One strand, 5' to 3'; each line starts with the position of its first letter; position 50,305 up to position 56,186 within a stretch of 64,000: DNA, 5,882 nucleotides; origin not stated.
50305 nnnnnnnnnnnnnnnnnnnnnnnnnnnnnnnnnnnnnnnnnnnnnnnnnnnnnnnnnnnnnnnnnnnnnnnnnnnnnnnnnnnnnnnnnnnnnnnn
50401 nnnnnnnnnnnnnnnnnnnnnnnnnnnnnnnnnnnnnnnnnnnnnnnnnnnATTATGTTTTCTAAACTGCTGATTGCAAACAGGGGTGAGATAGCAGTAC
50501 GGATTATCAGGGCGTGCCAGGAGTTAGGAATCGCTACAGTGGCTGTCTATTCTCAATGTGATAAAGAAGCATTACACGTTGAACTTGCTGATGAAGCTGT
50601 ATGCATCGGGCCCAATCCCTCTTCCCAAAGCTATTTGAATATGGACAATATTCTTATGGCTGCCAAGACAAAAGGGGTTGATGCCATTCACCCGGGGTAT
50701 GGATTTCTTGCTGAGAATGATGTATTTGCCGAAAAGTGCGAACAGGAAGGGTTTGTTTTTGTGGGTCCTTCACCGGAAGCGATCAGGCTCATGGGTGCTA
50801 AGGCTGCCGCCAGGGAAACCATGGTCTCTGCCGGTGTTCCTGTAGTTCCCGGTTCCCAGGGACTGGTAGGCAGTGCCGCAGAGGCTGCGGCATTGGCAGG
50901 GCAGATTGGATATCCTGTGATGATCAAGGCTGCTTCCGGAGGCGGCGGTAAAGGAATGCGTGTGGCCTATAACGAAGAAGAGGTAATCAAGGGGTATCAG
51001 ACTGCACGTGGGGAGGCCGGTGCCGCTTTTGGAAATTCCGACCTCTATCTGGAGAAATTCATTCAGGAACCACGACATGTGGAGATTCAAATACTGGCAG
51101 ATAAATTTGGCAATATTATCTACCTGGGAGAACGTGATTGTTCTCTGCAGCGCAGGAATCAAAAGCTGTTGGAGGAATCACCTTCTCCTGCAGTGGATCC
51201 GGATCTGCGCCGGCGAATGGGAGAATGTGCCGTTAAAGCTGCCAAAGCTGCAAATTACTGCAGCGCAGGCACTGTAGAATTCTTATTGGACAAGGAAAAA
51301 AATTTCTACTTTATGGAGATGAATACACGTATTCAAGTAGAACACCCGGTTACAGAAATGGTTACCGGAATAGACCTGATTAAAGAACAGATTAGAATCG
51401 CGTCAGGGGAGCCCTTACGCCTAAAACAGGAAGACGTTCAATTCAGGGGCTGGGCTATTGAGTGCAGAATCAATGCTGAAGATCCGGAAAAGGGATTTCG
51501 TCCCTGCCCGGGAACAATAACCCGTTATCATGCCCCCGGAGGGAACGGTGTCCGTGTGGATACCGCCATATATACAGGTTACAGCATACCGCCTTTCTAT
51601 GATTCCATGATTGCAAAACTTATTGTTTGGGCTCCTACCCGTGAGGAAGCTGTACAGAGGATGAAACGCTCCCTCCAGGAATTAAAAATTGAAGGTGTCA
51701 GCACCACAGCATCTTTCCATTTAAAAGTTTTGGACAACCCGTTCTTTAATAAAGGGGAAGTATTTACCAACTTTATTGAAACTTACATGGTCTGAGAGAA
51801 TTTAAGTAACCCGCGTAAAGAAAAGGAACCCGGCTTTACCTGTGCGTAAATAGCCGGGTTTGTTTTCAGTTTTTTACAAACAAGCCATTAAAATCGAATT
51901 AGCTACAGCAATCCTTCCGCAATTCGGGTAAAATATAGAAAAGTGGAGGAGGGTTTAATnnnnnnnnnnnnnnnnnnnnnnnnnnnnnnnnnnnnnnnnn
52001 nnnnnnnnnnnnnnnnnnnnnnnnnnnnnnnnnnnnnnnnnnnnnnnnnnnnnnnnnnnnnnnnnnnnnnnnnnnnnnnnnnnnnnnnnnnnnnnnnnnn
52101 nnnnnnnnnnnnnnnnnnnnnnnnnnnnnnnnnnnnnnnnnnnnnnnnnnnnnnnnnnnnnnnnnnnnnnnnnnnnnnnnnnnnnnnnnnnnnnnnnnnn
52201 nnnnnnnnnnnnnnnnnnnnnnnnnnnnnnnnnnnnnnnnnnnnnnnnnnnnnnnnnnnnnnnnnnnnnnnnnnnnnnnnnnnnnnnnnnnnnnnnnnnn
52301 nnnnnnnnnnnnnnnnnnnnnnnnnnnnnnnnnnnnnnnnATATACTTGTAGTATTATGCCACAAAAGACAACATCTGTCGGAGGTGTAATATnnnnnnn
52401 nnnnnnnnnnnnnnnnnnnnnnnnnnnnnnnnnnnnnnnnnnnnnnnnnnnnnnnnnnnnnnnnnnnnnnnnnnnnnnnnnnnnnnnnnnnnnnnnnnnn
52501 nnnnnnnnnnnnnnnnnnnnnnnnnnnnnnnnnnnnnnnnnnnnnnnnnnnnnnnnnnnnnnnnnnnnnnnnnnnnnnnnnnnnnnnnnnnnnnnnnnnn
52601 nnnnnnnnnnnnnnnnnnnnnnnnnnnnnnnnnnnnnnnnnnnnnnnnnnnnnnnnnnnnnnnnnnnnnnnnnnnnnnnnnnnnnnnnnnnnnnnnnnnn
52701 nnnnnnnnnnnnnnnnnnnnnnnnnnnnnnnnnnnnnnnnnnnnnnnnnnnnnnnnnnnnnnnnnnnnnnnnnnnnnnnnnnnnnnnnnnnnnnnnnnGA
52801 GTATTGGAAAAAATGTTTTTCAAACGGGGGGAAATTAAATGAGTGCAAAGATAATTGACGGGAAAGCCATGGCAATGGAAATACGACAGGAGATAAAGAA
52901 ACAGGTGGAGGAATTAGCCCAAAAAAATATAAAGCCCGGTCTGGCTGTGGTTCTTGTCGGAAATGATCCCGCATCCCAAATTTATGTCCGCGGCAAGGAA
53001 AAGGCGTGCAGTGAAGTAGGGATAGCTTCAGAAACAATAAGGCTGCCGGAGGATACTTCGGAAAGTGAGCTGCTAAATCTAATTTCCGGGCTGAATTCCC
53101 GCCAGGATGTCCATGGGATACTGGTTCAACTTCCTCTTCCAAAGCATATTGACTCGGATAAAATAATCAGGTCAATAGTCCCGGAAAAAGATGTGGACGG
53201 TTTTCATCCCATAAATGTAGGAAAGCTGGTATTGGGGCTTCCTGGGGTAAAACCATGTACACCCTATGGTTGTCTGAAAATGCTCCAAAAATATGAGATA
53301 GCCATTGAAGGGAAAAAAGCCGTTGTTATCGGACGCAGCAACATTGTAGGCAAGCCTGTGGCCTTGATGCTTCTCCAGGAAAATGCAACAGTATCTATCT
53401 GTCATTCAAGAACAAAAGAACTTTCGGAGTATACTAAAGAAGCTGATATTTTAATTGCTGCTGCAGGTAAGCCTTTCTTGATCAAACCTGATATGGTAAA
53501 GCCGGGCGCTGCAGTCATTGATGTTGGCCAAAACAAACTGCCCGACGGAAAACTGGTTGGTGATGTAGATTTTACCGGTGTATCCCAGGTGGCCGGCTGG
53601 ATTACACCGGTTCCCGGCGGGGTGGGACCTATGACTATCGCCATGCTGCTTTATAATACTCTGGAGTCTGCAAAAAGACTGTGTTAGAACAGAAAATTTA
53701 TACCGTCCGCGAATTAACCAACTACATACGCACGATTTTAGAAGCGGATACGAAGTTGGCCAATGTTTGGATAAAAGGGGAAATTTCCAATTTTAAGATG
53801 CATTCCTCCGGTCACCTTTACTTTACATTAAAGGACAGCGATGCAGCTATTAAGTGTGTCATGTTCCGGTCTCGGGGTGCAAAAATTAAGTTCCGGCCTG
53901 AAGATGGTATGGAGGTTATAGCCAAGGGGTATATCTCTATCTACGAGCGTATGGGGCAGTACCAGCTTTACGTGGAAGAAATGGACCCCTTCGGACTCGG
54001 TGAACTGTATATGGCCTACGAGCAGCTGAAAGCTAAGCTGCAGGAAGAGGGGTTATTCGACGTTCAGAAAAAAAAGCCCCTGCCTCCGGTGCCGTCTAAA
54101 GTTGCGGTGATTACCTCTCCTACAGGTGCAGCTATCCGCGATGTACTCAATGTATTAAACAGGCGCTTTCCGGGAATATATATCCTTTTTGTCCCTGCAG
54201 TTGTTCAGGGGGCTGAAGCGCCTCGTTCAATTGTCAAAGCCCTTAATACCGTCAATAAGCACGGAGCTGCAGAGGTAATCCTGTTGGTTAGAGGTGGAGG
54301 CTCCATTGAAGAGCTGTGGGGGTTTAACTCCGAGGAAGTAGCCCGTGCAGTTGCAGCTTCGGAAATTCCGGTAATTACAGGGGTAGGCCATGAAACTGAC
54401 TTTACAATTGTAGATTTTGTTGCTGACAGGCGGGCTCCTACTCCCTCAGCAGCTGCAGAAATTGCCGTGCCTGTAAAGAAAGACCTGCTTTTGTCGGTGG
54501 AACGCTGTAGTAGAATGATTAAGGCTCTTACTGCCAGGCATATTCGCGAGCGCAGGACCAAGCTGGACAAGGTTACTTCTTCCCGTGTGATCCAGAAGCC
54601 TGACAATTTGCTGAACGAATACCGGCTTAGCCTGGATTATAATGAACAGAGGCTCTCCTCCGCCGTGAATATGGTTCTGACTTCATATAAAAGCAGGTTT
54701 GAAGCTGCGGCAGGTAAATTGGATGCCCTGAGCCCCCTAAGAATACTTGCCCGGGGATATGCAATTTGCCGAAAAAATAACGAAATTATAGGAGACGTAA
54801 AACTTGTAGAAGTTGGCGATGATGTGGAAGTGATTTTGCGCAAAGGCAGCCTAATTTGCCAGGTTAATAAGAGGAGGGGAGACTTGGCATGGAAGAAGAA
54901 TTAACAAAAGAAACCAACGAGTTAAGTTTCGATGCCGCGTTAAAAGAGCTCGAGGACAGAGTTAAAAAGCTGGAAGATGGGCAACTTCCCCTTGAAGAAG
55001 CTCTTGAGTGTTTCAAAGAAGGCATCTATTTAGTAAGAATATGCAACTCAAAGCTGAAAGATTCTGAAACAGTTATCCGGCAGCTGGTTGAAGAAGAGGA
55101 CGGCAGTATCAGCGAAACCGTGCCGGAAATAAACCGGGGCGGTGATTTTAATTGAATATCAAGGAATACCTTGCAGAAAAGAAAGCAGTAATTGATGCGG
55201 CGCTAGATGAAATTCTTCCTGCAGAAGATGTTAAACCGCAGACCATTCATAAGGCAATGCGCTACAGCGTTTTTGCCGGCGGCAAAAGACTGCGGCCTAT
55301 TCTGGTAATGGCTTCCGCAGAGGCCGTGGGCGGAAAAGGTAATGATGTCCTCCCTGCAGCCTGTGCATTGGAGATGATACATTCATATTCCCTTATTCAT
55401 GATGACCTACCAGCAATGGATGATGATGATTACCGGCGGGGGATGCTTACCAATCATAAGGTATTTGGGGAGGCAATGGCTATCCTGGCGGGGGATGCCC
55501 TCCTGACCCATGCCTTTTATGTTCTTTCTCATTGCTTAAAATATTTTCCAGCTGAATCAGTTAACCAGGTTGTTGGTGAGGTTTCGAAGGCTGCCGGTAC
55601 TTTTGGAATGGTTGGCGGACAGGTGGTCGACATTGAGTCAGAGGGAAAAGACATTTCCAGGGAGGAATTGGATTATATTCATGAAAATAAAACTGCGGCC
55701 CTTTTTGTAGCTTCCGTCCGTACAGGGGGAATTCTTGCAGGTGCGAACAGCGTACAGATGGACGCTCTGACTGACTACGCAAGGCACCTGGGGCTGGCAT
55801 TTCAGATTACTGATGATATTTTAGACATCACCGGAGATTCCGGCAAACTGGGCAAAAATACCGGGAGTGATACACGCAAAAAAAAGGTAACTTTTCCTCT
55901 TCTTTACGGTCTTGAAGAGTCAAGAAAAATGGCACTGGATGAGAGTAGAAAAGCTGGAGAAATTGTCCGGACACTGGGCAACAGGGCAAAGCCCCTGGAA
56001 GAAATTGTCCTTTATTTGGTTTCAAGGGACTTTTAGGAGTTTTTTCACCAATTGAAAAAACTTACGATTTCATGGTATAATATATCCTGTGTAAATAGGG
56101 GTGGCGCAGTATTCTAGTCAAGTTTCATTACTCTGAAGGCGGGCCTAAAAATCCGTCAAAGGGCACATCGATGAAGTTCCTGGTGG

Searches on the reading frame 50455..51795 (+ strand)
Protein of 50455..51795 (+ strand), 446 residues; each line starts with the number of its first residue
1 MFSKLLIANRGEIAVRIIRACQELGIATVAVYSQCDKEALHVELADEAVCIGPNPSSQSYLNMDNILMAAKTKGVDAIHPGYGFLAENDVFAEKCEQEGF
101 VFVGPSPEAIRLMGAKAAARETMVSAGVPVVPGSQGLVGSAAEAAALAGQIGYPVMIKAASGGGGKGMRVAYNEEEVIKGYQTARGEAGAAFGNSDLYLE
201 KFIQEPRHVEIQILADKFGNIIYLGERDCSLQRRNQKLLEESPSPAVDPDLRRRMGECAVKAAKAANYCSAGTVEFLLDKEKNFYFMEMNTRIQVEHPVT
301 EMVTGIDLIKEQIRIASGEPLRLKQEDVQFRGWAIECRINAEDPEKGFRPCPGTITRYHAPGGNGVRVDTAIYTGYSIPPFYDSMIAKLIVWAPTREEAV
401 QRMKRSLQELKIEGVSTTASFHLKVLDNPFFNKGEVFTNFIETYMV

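Call 53: search_protein_families(library=pfam, proteins=[window:50455-51795:+], max_evalue=0.00001)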
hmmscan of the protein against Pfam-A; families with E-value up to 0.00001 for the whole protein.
window:50455-51795:+ (446 aa): 5 families
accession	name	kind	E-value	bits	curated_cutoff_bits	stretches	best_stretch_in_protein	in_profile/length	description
PF02786.22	CPSase_L_D2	-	9.2e-80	267.5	19.8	1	116-322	2-209/211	Carbamoyl-phosphate synthase L chain, ATP binding domain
PF00289.28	Biotin_carb_N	-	1.8e-49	167.2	25.5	1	1-110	1-110/110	Biotin carboxylase, N-terminal domain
PF02785.25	Biotin_carb_C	-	2.2e-43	147.2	32.4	1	336-442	1-107/108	Biotin carboxylase C-terminal domain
PF02222.28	ATP-grasp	-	6.4e-08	32.9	27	1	138-292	16-162/179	ATP-grasp domain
PF07478.18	Dala_Dala_lig_C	-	3.2e-07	30.5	24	1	144-291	28-174/204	D-ala D-ala ligase C-terminus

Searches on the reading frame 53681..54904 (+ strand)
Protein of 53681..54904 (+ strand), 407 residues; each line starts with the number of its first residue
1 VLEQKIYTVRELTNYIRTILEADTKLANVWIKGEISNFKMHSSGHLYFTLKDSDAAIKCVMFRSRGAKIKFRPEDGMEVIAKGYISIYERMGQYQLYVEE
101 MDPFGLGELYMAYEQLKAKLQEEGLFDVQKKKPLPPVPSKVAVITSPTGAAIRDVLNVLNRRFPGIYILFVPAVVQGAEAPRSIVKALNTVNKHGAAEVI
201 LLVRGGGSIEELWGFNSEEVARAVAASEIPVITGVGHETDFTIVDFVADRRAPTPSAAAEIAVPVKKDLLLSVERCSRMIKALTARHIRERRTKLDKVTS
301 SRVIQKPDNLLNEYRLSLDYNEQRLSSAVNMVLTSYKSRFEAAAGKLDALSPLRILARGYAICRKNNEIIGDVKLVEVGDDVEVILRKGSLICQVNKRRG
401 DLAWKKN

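Call 4: search_protein_families(library=pfam, proteins=[window:53681-54904:+], max_evalue=0.01)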
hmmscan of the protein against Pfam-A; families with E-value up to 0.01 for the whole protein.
window:53681-54904:+ (407 aa): 3 families
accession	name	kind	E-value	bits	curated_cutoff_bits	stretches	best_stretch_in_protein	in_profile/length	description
PF02601.20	Exonuc_VII_L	-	9.6e-92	308.3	35.9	2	125-330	1-204/315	Exonuclease VII, large subunit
PF13742.12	tRNA_anti_2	-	1.8e-35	121.5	27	1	7-102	1-95/95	OB-fold nucleic acid binding domain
PF01336.31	tRNA_anti-codon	-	3.4e-13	49.8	27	1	29-102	1-73/75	OB-fold nucleic acid binding domain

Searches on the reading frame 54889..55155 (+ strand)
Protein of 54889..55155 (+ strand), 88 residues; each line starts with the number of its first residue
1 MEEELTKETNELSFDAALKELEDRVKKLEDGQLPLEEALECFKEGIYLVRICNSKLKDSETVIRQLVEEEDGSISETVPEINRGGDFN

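Call 4: search_protein_families(library=pfam, proteins=[window:54889-55155:+], max_evalue=0.01)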
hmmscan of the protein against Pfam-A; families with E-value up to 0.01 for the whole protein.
window:54889-55155:+ (88 aa): 1 family
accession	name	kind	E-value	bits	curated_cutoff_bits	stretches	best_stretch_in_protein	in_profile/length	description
PF02609.21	Exonuc_VII_S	-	3.9e-16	59.3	24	1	14-63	1-50/52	Exonuclease VII small subunit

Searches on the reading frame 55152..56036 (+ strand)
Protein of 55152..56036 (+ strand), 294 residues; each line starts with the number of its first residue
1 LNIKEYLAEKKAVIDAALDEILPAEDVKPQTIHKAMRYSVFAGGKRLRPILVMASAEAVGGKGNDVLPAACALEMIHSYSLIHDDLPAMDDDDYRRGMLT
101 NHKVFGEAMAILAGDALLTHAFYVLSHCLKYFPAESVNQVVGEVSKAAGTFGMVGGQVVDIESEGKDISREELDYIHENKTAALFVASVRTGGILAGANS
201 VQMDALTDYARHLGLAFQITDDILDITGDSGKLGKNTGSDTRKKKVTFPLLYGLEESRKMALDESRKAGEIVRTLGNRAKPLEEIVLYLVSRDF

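Call 4: search_protein_families(library=pfam, proteins=[window:55152-56036:+], max_evalue=0.01)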
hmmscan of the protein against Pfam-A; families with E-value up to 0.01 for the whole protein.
window:55152-56036:+ (294 aa): 1 family
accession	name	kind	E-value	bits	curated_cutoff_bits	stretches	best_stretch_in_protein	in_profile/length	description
PF00348.22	polyprenyl_synt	-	4.7e-63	213.2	27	1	30-259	2-224/251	Polyprenyl synthetase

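Call 5: search_protein_families(library=ncbifam, proteins=[window:55152-56036:+], max_evalue=0.01)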
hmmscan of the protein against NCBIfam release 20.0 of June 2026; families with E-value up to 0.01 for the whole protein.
window:55152-56036:+ (294 aa): 16 families
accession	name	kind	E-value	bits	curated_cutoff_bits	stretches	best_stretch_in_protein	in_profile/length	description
NF045485.1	FPPsyn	subfamily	7.7e-114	379.7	275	1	8-293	2-287/288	farnesyl diphosphate synthase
NF045685.1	GGPPSynCrtE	equivalog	2e-109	365.1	460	1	2-293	2-292/293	geranylgeranyl diphosphate synthase CrtE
NF007877.0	PRK10581.1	equivalog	9.2e-72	241.7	321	1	2-293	2-298/299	(2E,6E)-farnesyl diphosphate synthase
NF040698.1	IdsA_Meth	equivalog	3.9e-66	223.5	468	1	1-259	1-255/328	short chain isoprenyl diphosphate synthase IdsA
NF041169.1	f2_encap_cargo4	exception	3.2e-65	220.6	450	1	5-261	3-260/334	family 2 encapsulin nanocompartment cargo protein polyprenyl transferase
NF041003.1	GGPP_syn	equivalog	8.6e-57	192.7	500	1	3-279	2-266/326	geranylgeranyl diphosphate synthase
NF040789.2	gerfarn_diphsyn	equivalog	2.3e-43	148.7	560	1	3-248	7-261/345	geranylfarnesyl diphosphate synthase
NF008140.0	PRK10888.1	equivalog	8.2e-42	143.6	412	1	3-260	6-250/323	octaprenyl diphosphate synthase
NF045549.1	GGPPsyn_IdsB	equivalog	2.4e-40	138.7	475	1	43-263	64-278/346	geranylgeranyl diphosphate synthase IdsB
TIGR02748.1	GerC3_HepT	equivalog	9.9e-39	133.3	456.55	1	6-258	8-247/319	heptaprenyl diphosphate synthase component II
TIGR02749.1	prenyl_cyano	equivalog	3.6e-38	131.4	383.2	1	38-260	38-253/322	solanesyl diphosphate synthase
NF045628.1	HxpDPsynlarge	equivalog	6.1e-35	120.7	500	1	14-260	8-241/311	hexaprenyl-diphosphate synthase large subunit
NF042417.1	NPPPS_Mycobact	equivalog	2.5e-33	115.5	600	1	31-258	43-260/335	nonaprenyl/(2E,6E)-farnesyl/geranylgeranyl diphosphat synthase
NF040627.1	GFPS_Meth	equivalog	7.3e-30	104.4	600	1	1-268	1-246/285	geranylfarnesyl diphosphate synthase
NF042416.1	GFPPS_Mycobact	equivalog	5.6e-21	74.9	600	1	35-251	33-264/350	bifunctional (2E,6E)-farnesyl/geranyl diphosphate synthase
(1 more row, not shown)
